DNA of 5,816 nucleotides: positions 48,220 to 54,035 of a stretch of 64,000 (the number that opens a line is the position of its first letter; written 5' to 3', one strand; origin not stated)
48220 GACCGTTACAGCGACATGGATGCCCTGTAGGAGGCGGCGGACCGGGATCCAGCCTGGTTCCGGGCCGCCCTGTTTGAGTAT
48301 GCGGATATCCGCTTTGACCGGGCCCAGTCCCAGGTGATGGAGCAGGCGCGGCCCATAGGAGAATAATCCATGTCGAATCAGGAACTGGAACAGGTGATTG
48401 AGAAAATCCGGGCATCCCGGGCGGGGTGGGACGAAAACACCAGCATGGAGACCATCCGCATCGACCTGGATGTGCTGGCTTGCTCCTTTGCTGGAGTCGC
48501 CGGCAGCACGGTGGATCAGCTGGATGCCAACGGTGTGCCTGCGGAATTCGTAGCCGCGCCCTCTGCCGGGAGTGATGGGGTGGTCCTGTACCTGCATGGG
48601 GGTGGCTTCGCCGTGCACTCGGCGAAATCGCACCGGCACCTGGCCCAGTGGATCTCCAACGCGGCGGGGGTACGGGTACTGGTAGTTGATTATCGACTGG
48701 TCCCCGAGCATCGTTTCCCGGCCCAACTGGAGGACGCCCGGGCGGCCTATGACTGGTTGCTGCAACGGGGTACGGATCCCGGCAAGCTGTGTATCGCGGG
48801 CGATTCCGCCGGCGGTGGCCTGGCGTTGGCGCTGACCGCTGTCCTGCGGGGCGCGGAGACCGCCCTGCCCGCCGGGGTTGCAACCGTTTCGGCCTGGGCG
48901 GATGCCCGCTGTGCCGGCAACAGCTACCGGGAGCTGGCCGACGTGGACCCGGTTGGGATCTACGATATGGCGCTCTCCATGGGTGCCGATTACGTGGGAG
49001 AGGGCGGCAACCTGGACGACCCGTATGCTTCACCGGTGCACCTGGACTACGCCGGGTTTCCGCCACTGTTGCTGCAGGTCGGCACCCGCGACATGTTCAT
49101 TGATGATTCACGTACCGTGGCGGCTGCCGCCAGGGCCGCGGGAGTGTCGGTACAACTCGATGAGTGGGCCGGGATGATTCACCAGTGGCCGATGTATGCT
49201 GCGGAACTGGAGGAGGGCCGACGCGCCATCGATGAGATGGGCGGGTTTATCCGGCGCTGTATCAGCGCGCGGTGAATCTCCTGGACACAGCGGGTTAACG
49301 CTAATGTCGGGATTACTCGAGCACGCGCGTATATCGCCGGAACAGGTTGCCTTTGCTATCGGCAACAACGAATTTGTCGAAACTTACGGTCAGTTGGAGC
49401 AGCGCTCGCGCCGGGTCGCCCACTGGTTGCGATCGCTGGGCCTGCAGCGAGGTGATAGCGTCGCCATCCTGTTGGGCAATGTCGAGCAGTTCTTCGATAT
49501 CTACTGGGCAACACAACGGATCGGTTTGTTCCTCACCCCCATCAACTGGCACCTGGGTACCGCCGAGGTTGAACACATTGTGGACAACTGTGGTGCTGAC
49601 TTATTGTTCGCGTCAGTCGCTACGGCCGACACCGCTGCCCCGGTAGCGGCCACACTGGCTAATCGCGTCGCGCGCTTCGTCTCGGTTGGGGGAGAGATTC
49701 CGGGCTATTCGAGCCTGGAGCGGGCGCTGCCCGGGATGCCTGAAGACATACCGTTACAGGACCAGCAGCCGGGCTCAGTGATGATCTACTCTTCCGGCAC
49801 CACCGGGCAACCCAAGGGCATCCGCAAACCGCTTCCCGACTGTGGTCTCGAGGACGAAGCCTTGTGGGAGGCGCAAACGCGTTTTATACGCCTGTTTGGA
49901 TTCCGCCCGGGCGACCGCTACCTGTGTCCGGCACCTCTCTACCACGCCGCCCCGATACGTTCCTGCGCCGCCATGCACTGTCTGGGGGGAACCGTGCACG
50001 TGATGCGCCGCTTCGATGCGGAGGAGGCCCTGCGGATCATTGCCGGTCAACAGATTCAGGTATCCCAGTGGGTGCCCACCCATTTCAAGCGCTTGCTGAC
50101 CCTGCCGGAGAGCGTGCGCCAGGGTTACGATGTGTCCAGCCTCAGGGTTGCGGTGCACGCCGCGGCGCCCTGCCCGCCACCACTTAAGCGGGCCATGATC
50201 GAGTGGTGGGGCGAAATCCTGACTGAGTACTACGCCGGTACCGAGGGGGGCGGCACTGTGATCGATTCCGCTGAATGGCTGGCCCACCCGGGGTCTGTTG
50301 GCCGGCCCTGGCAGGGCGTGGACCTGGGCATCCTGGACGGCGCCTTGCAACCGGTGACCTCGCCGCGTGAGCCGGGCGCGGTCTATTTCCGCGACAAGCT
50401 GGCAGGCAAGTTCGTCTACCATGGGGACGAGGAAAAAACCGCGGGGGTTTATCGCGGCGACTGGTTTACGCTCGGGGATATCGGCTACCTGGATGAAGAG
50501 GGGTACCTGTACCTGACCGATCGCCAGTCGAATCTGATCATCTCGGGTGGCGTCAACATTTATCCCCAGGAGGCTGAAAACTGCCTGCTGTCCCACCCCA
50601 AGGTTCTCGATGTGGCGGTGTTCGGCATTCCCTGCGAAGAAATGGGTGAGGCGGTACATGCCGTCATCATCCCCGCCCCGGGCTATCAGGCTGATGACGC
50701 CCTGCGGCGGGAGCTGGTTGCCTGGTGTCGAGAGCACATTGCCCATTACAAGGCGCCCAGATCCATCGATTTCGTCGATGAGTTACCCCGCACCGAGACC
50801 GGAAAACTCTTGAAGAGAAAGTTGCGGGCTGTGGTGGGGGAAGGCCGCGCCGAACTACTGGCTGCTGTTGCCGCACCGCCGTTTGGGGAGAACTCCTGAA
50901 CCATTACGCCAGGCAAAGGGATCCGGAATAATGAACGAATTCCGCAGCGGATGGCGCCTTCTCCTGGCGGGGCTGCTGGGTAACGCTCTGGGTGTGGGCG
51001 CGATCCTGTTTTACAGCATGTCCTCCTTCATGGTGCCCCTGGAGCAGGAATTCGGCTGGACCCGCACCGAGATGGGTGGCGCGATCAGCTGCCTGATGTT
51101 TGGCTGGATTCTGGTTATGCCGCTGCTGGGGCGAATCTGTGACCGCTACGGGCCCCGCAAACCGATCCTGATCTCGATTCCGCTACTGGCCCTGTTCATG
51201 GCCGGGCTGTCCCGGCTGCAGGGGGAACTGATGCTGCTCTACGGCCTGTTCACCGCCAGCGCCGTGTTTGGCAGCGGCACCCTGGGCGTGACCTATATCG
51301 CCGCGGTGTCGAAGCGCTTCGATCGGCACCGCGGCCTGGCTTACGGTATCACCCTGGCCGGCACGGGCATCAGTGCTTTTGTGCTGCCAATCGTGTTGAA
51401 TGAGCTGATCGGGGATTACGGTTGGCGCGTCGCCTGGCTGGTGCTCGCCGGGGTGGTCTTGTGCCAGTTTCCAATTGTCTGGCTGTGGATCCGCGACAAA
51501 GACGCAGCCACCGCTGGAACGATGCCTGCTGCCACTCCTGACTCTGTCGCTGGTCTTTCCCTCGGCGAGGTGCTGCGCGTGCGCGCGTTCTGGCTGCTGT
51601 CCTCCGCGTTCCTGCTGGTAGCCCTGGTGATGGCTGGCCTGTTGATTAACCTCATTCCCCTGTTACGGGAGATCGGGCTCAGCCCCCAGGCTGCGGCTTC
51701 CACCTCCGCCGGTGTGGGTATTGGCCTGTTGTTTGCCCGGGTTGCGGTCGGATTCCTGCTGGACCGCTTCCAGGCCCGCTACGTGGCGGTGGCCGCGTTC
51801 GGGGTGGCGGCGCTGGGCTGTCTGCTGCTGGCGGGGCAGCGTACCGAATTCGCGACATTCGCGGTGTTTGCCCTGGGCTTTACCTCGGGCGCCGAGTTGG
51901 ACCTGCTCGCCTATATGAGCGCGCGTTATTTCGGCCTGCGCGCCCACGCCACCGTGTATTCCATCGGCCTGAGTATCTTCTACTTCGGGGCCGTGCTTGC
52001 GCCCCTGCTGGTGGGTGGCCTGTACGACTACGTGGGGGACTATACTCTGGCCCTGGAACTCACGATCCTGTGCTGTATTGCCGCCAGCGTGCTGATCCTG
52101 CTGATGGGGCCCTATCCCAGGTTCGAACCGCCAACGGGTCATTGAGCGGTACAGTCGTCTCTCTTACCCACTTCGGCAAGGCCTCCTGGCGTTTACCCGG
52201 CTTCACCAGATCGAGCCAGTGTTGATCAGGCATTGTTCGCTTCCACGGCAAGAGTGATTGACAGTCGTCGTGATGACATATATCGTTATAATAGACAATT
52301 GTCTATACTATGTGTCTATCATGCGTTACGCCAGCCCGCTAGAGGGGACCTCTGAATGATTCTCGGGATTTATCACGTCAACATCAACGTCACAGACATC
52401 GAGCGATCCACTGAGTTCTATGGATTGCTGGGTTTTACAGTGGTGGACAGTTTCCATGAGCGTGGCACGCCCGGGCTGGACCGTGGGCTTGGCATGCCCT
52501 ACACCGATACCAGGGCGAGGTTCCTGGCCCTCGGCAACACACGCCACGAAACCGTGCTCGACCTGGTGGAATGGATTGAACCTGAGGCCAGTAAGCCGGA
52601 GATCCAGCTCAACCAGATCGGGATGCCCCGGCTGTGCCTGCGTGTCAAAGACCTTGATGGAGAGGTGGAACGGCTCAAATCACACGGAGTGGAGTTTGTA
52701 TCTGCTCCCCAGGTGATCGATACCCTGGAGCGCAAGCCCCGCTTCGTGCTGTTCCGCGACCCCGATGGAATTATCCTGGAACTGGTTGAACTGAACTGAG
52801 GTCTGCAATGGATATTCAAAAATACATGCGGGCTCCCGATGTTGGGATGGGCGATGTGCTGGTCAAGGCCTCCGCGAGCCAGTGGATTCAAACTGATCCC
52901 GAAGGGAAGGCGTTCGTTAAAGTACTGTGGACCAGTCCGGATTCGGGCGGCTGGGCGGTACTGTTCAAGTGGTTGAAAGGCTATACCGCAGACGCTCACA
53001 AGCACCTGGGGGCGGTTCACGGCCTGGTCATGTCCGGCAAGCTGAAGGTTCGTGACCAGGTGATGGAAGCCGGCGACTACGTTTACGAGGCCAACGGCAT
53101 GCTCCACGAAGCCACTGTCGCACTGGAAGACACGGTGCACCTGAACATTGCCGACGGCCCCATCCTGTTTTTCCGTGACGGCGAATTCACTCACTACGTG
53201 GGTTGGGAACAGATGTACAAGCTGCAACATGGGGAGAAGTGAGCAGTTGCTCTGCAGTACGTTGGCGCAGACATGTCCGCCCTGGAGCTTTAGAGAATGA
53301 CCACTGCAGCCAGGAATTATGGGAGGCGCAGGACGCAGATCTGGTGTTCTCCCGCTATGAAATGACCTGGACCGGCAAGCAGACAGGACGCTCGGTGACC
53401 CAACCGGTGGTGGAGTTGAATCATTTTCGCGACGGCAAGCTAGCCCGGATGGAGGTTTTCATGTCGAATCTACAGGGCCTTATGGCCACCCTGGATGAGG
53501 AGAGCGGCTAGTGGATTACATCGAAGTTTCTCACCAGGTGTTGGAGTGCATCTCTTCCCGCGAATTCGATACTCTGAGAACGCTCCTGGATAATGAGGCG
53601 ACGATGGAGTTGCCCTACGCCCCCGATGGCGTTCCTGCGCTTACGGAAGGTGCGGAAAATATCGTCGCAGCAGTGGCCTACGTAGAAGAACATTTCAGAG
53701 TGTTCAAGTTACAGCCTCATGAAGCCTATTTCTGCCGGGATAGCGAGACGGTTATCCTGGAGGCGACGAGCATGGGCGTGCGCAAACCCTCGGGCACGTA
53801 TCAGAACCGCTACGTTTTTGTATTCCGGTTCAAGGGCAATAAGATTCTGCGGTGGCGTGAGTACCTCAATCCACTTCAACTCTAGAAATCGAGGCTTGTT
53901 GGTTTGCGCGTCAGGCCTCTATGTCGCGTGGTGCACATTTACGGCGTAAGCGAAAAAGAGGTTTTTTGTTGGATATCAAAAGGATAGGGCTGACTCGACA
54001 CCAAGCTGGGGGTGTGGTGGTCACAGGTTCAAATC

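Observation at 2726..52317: A 14-bp inverted repeat, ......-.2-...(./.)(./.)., marks at least 14 intergenic regions: apparent operator of one very large regulon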

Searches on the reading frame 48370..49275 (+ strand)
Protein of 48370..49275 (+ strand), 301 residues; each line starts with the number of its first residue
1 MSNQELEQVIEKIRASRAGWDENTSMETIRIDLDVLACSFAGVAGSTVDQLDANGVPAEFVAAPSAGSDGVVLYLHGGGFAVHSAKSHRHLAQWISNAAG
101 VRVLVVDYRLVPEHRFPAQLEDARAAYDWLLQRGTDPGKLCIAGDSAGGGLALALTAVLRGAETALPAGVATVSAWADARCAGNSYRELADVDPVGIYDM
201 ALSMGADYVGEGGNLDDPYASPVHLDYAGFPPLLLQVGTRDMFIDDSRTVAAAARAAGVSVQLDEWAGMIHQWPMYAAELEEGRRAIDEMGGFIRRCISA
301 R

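Call 13: search_protein_families(library=pfam, proteins=[window:48370-49275:+], max_evalue=0.00001)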
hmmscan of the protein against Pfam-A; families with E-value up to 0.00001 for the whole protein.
window:48370-49275:+ (301 aa): 3 families
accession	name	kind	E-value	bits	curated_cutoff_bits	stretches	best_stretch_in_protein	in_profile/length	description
PF07859.19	Abhydrolase_3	-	1.1e-51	176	25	1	72-273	1-208/210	alpha/beta hydrolase fold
PF20434.5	BD-FAE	-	9.6e-14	51.8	26.8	1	70-160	14-110/215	BD-FAE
PF10340.15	Say1_Mug180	-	5.7e-13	48.9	21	1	67-185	120-243/374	Steryl acetyl hydrolase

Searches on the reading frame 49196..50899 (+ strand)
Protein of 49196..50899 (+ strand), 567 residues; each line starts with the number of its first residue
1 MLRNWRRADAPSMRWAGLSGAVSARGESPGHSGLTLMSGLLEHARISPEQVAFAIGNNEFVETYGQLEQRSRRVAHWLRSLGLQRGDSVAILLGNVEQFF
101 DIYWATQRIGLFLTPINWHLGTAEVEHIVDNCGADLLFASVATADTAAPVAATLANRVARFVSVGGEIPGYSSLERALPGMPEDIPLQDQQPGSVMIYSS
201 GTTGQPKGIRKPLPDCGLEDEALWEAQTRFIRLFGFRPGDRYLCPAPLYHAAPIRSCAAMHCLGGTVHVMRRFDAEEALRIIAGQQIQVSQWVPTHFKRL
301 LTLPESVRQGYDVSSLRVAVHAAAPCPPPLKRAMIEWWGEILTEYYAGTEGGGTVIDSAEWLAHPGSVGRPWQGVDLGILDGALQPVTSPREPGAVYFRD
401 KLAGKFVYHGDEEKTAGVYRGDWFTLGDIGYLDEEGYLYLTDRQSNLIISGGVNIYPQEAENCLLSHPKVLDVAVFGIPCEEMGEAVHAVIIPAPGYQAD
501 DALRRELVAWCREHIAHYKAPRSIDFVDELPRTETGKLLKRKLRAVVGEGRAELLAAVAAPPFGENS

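Call 13: search_protein_families(library=pfam, proteins=[window:49196-50899:+], max_evalue=0.00001)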
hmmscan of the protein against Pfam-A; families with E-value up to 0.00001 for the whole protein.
window:49196-50899:+ (567 aa): 2 families
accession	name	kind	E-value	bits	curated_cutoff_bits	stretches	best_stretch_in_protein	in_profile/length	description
PF00501.34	AMP-binding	-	2.3e-59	201.5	29.9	1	43-400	4-376/384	AMP-binding enzyme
PF13193.12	AMP-binding_C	-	2.6e-21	76.7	24.5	1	459-537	1-76/76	AMP-binding enzyme C-terminal domain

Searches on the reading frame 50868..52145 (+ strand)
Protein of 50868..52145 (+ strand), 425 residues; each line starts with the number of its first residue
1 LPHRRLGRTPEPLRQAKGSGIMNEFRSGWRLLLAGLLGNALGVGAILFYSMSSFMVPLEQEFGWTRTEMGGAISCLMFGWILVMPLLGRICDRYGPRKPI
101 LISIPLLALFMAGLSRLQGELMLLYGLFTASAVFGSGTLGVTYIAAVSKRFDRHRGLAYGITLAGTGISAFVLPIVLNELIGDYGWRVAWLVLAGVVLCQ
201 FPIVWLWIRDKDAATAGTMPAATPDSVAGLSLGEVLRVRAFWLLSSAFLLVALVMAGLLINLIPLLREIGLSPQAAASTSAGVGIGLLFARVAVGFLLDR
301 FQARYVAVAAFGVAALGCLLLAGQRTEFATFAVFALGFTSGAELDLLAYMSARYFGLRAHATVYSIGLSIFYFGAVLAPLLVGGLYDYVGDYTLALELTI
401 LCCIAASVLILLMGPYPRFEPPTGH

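Call 13: search_protein_families(library=pfam, proteins=[window:50868-52145:+], max_evalue=0.00001)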
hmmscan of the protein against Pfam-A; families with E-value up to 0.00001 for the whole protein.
window:50868-52145:+ (425 aa): 2 families
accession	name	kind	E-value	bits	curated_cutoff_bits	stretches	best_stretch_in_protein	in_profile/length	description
PF07690.21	MFS_1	-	2.9e-36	125.5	33.4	2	44-272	7-235/347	Major Facilitator Superfamily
PF01306.25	LacY_symp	-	2.8e-06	26.8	24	0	51-162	27-143/413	LacY proton/sugar symporter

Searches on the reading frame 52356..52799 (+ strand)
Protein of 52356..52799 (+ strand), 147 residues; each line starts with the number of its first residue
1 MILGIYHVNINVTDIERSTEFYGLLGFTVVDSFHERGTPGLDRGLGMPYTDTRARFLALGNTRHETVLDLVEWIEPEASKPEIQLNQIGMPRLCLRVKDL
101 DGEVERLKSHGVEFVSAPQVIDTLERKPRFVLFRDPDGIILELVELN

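Call 13: search_protein_families(library=pfam, proteins=[window:52356-52799:+], max_evalue=0.00001)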
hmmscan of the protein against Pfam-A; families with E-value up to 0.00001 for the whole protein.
window:52356-52799:+ (147 aa): 3 families
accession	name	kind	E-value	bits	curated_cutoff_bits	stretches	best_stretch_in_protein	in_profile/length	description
PF00903.31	Glyoxalase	-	2.1e-14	54.4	20.6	1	5-143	2-121/121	Glyoxalase/Bleomycin resistance protein/Dioxygenase superfamily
PF13669.12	Glyoxalase_4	-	5.1e-10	40.1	27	1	7-118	2-97/109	Glyoxalase/Bleomycin resistance protein/Dioxygenase superfamily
PF22677.2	Ble-like_N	-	7.9e-07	29.2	24.5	1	6-30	3-28/41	Bleomycin resistance protein-like N-terminal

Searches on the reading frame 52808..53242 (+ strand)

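Call 13: search_protein_families(library=pfam, proteins=[window:52808-53242:+], max_evalue=0.00001)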
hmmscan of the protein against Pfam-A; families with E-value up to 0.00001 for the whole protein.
window:52808-53242:+ (144 aa): 1 family
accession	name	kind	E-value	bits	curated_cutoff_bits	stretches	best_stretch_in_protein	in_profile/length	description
PF12973.13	Cupin_7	-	2.1e-23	82.5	27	1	15-119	2-104/105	ChrR Cupin-like domain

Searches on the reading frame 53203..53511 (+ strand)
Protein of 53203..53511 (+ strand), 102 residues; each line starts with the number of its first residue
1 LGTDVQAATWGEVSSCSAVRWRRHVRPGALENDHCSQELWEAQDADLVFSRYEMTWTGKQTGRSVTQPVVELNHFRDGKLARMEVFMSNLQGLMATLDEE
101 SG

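Call 66: search_protein_families(library=pfam, proteins=[window:53203-53511:+], max_evalue=0.1)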
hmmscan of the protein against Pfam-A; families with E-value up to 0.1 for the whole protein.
window:53203-53511:+ (102 aa): 1 family
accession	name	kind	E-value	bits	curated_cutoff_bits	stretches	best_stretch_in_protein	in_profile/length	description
PF12680.13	SnoaL_2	-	6.5e-05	23.9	27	1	40-83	60-102/102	SnoaL-like domain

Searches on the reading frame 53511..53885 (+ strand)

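Call 13: search_protein_families(library=pfam, proteins=[window:53511-53885:+], max_evalue=0.00001)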
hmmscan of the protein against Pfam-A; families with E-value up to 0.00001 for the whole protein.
window:53511-53885:+ (124 aa): 1 family
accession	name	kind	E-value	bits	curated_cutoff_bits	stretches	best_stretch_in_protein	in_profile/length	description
PF12680.13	SnoaL_2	-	2.5e-09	38.1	27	1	10-115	4-102/102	SnoaL-like domain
